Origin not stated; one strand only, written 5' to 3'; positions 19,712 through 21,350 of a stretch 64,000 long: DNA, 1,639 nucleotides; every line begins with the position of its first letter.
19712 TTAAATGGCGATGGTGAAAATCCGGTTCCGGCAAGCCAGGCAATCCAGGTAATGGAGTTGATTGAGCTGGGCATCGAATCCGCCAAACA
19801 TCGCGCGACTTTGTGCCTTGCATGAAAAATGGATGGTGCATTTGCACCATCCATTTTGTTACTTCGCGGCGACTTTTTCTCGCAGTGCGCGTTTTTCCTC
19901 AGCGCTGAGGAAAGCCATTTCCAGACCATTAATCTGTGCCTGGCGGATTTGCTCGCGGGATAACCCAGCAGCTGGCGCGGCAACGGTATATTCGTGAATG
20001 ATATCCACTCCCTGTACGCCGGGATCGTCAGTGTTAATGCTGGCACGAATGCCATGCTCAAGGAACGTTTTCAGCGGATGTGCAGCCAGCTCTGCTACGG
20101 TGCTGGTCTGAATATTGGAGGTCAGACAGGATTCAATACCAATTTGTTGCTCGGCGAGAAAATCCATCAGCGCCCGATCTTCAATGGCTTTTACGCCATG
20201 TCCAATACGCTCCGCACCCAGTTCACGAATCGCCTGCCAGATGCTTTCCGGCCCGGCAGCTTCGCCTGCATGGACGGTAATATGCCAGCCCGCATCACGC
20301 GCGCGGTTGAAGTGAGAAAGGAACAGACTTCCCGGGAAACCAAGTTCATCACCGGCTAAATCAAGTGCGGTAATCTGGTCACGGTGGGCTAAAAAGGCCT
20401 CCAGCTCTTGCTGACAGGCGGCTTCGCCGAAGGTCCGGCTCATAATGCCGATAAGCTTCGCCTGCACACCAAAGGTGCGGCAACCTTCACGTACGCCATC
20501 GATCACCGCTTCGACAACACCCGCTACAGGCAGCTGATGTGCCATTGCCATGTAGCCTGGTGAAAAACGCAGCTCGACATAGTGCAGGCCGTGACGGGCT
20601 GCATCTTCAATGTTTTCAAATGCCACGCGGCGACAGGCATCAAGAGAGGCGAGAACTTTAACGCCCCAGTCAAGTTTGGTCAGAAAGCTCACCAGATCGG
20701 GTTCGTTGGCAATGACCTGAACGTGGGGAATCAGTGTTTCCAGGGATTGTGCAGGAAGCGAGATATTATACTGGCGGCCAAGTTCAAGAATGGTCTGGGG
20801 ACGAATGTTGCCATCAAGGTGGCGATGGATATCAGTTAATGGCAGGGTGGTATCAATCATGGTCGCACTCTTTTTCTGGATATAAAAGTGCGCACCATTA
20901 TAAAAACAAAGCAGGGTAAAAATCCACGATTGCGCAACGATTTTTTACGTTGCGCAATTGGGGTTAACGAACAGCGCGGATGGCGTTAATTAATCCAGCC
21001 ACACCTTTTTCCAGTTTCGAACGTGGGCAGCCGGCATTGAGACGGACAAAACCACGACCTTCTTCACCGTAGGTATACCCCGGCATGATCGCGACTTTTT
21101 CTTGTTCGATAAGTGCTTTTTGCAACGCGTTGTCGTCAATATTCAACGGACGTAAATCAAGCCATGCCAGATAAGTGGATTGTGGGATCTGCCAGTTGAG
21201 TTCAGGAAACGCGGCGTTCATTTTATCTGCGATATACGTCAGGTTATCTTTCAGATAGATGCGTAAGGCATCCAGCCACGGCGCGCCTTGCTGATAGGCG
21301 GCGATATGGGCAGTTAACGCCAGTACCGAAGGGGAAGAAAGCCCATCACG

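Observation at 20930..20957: Perfect 10-bp inverted repeat in the short malY-add spacer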

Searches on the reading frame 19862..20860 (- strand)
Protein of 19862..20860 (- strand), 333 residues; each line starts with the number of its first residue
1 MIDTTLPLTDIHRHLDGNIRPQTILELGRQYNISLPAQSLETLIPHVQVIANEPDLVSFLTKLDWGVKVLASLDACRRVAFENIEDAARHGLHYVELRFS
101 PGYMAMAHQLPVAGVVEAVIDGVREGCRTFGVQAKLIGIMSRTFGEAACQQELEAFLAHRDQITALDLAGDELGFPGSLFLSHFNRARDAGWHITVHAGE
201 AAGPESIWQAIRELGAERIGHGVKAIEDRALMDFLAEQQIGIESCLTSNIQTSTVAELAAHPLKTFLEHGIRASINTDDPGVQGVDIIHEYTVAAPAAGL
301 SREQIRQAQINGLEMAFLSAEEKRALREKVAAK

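Call 23: find_related_loci(query=window:19862-20860:-, collection=genome_contigs, flank=2500)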
Query window:19862-20860:- (333 aa) in genome_contigs; peptide patterns used: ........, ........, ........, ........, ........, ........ (x = any residue, [..] = any of these).
196 stretches matched a pattern; 166 encode a relative of the query (tblastn E <= 1e-3); the best 80 are kept; 80 distinct loci.
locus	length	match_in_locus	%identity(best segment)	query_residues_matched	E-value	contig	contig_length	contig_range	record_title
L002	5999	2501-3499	100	1-333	0e+0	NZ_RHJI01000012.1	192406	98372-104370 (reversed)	Escherichia sp. E1V33 1V33_12_consensus, whole genome shotgun sequence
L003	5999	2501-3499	99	1-333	0e+0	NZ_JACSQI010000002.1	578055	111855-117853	Escherichia whittamii strain Sa2BVA5 NODE_2_length_578055_cov_7.746463, whole genome shotgun sequence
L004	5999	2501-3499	98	1-333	0e+0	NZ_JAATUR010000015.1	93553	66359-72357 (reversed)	Escherichia coli strain SCPM-O-B-8794 15length=93553, whole genome shotgun sequence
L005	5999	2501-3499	97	1-333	0e+0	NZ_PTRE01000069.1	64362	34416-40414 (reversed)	Escherichia sp. MOD1-EC7003 MOD1-EC7003_69_length_64362_cov_110, whole genome shotgun sequence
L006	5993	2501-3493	90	1-331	0e+0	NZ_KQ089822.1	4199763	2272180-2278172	Citrobacter sp. MGH106 aetzL-supercont1.1, whole genome shotgun sequence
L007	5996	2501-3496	90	1-332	0e+0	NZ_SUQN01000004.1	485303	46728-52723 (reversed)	Citrobacter gillenii strain UMG736 UMG736_4, whole genome shotgun sequence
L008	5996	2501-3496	90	1-332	0e+0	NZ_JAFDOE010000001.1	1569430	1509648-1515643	Citrobacter sp. FP75 contig1, whole genome shotgun sequence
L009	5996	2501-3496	89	1-332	0e+0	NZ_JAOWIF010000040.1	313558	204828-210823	Citrobacter sp. Cu233 233, whole genome shotgun sequence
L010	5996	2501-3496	89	1-332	0e+0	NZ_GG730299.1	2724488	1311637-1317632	Citrobacter youngae ATCC 29220 Scfld0, whole genome shotgun sequence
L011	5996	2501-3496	89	1-332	0e+0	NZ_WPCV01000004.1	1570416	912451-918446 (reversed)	Citrobacter sp. On2M On2M_4, whole genome shotgun sequence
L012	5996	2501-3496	89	1-332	0e+0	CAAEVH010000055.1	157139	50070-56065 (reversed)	MAG TPA_asm: uncultured Raoultella sp., isolate HGM20637, WGS project CAAEVH010000000 data, contig: ERS608581_38_k95_706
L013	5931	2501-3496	89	1-332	0e+0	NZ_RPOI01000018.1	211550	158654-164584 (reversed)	Citrobacter youngae strain CCUG 30791 citrobacter_youngae_CCUG30791T_0000018, whole genome shotgun sequence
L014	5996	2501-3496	89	1-332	0e+0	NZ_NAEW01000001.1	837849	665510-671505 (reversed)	Citrobacter braakii strain ATCC 51113 CbraakiiATCC_L001_NODE_1_length_837849__22.4616, whole genome shotgun sequence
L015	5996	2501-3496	89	1-332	0e+0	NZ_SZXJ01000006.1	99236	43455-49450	Citrobacter sp. wls619 contig34, whole genome shotgun sequence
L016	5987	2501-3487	90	1-329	0e+0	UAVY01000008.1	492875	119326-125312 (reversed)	Citrobacter koseri strain NCTC10786 genome assembly, contig: ERS513143SCcontig000008, whole genome shotgun sequence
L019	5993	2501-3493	89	1-331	0e+0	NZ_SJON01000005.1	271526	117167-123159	Enterobacter quasihormaechei strain WCHEQ120003 5, whole genome shotgun sequence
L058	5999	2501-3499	84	1-333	0e+0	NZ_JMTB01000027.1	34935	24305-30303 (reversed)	Trabulsiella guamensis ATCC 49490 GTGU.assembly.027, whole genome shotgun sequence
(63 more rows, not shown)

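Call 84: find_encoding_contigs(protein=L019:1232-2398:+, flank=3600, max_places=1)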
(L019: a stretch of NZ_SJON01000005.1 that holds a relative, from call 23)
Protein L019:1232-2398:+ (389 aa): no gene with exactly this product is on record in the collection.

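Call 85: find_encoding_contigs(protein=L008:1228-2397:+, flank=3600, max_places=1)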
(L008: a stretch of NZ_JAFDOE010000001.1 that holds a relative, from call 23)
Protein L008:1228-2397:+ (390 aa): 2 contigs read that carry it; 1 place shown.
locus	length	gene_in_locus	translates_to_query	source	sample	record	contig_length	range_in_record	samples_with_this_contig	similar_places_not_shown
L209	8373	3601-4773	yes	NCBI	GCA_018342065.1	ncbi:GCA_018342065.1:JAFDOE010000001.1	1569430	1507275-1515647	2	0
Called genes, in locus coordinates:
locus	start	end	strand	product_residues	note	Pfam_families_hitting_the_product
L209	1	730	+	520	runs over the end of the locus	PF06097:DUF945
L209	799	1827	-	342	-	PF00356:LacI, PF00532:Peripla_BP_1, PF13407:Peripla_BP_4, PF13377:Peripla_BP_3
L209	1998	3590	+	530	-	PF02378:PTS_EIIC, PF00367:PTS_EIIB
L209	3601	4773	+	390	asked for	PF00155:Aminotran_1_2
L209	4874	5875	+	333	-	PF00962:A_deaminase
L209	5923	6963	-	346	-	PF01408:GFO_IDH_MocA, PF22725:GFO_IDH_MocA_C3, PF02894:GFO_IDH_MocA_C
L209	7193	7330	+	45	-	PF24673:Blr_divisome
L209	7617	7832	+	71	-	PF05321:HHA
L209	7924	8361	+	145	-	PF10754:DUF2569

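Call 86: find_encoding_contigs(protein=L058:1234-2403:+, flank=3600, max_places=1)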
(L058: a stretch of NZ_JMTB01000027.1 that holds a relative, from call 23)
Protein L058:1234-2403:+ (390 aa): 1 contig read that carries it; 1 place shown.
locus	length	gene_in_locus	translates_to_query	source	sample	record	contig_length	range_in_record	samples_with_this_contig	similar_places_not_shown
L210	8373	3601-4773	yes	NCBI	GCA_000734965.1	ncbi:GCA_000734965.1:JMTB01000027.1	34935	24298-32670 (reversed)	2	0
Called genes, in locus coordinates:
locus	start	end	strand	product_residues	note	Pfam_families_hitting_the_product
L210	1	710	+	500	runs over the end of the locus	PF06097:DUF945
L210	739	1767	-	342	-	PF00356:LacI, PF00532:Peripla_BP_1, PF13407:Peripla_BP_4, PF13377:Peripla_BP_3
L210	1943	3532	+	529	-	PF02378:PTS_EIIC, PF00367:PTS_EIIB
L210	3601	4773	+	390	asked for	PF00155:Aminotran_1_2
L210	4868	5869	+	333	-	PF00962:A_deaminase, PF19326:AMP_deaminase (weak)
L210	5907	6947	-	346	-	PF01408:GFO_IDH_MocA, PF22725:GFO_IDH_MocA_C3, PF02894:GFO_IDH_MocA_C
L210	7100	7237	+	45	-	PF24673:Blr_divisome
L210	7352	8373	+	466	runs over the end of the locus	PF00232:Glyco_hydro_1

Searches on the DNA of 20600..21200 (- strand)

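Call 5: search_dna_similar(query=window:20700-21200:-, collection=ecoli_genomes, mode=near, max_rows=10)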
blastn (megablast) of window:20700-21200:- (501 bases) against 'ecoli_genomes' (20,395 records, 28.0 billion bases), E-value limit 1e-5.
Records with a match: 5423; places in all: 5423; records where one place covers at least 80% of the query: 5423.
Genomes with a match: 5423 of 5426; with a place that covers at least 80% of the query: 5423. Places per genome that has any: lowest 1, median 1, highest 1. On chromosomes: 5422 places; on plasmids: 1.
Best place of each record, by identity: >=99% 2099; 95-99% 3324.
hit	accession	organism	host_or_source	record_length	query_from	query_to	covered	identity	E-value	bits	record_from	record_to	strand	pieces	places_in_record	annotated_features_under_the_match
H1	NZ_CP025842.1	Escherichia coli strain 720632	Homo sapiens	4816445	1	501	100%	100.0%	0e+0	926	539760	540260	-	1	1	malY: bifunctional maltose regulon transcriptional repressor/cystathionine ... | add: adenosine deaminase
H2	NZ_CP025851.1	Escherichia coli strain 510016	Homo sapiens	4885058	1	501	100%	100.0%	0e+0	926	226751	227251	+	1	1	malY: bifunctional maltose regulon transcriptional repressor/cystathionine ... | add: adenosine deaminase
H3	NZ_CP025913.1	Escherichia coli strain 203740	Homo sapiens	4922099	1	501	100%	100.0%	0e+0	926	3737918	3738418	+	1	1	malY: bifunctional maltose regulon transcriptional repressor/cystathionine ... | add: adenosine deaminase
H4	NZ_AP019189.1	Escherichia coli strain M217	Homo sapiens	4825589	1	501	100%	100.0%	0e+0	926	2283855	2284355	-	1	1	malY: bifunctional maltose regulon transcriptional repressor/cystathionine ... | add: adenosine deaminase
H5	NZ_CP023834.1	Escherichia coli strain 4/2-1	Homo sapiens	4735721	1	501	100%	100.0%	0e+0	926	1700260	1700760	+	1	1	malY: bifunctional maltose regulon transcriptional repressor/cystathionine ... | add: adenosine deaminase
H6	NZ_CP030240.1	Escherichia coli strain ER1709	-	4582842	1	501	100%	100.0%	0e+0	926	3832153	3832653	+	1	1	malY: bifunctional maltose regulon transcriptional repressor/cystathionine ... | add: adenosine deaminase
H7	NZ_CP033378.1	Escherichia coli strain L73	goose anus swab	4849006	1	501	100%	100.0%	0e+0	926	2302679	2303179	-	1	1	malY: bifunctional maltose regulon transcriptional repressor/cystathionine ... | add: adenosine deaminase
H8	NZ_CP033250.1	Escherichia coli strain ECCHD184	chicken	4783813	1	501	100%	100.0%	0e+0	926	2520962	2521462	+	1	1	malY: bifunctional maltose regulon transcriptional repressor/cystathionine ... | add: adenosine deaminase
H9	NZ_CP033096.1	Escherichia coli strain CP53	pig feces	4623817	1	501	100%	100.0%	0e+0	926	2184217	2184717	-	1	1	malY: bifunctional maltose regulon transcriptional repressor/cystathionine ... | add: adenosine deaminase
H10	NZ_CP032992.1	Escherichia coli strain W5-6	Jin River water W5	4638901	1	501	100%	100.0%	0e+0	926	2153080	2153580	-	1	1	malY: bifunctional maltose regulon transcriptional repressor/cystathionine ... | add: adenosine deaminase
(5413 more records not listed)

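Call 43: search_rna_families(source=window, start=20600, end=21200, threshold=evalue, max_evalue=10)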
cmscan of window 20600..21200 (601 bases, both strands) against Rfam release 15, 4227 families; matches with E-value up to 10: 5.
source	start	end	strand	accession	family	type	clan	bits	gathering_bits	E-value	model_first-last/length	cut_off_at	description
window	20850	20907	-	RF00665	mir-290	Gene; miRNA;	CL00096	18.4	51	0.7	1-70/70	no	mir-290 microRNA precursor family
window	20850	20907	+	RF00665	mir-290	Gene; miRNA;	CL00096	17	51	1.6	1-70/70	no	mir-290 microRNA precursor family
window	20719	20883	+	RF02173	SMAD5-AS1_1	Gene; lncRNA;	-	14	45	0.58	1-263/263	no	SMAD5 antisense RNA 1 conserved region 1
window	21063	21154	-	RF00114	S15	Cis-reg; leader;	CL00121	12.8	39.5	2.7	1-117/117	no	Ribosomal S15 leader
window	20902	20937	-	RF02162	XIST_A_REPEAT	Gene; sRNA;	-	12.8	33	6.9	1-37/37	no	XIST RNA A repeat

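Call 93: search_dna_similar(query=window:20929-20958:-, collection=ecoli_genomes, mode=near, max_evalue=10, max_rows=5, rows=spread)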
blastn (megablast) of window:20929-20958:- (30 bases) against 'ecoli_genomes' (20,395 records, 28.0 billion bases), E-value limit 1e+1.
Records with a match: 5387; places in all: 5387; records where one place covers at least 80% of the query: 5387.
Genomes with a match: 5387 of 5426; with a place that covers at least 80% of the query: 5387. Places per genome that has any: lowest 1, median 1, highest 1. On chromosomes: 5386 places; on plasmids: 1.
Best place of each record, by identity: >=99% 5387.
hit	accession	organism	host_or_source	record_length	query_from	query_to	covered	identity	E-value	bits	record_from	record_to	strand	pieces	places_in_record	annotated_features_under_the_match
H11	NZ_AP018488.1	Escherichia coli O157:H7 strain PV15-279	Homo sapiens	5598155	1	30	100%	100.0%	1e-6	57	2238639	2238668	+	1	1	none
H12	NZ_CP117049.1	Escherichia coli strain MLI106K2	Homo sapiens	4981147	1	30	100%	100.0%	1e-6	57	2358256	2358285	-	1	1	none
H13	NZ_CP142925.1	Escherichia coli strain B20105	River estuary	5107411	1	30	100%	100.0%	1e-6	57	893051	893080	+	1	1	none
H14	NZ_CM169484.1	Escherichia coli strain EC18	Homo sapiens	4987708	1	30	100%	100.0%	1e-6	57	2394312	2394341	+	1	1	none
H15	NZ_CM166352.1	Escherichia coli strain CH4784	Homo sapiens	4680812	3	30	93%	100.0%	1e-5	53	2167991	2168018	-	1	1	none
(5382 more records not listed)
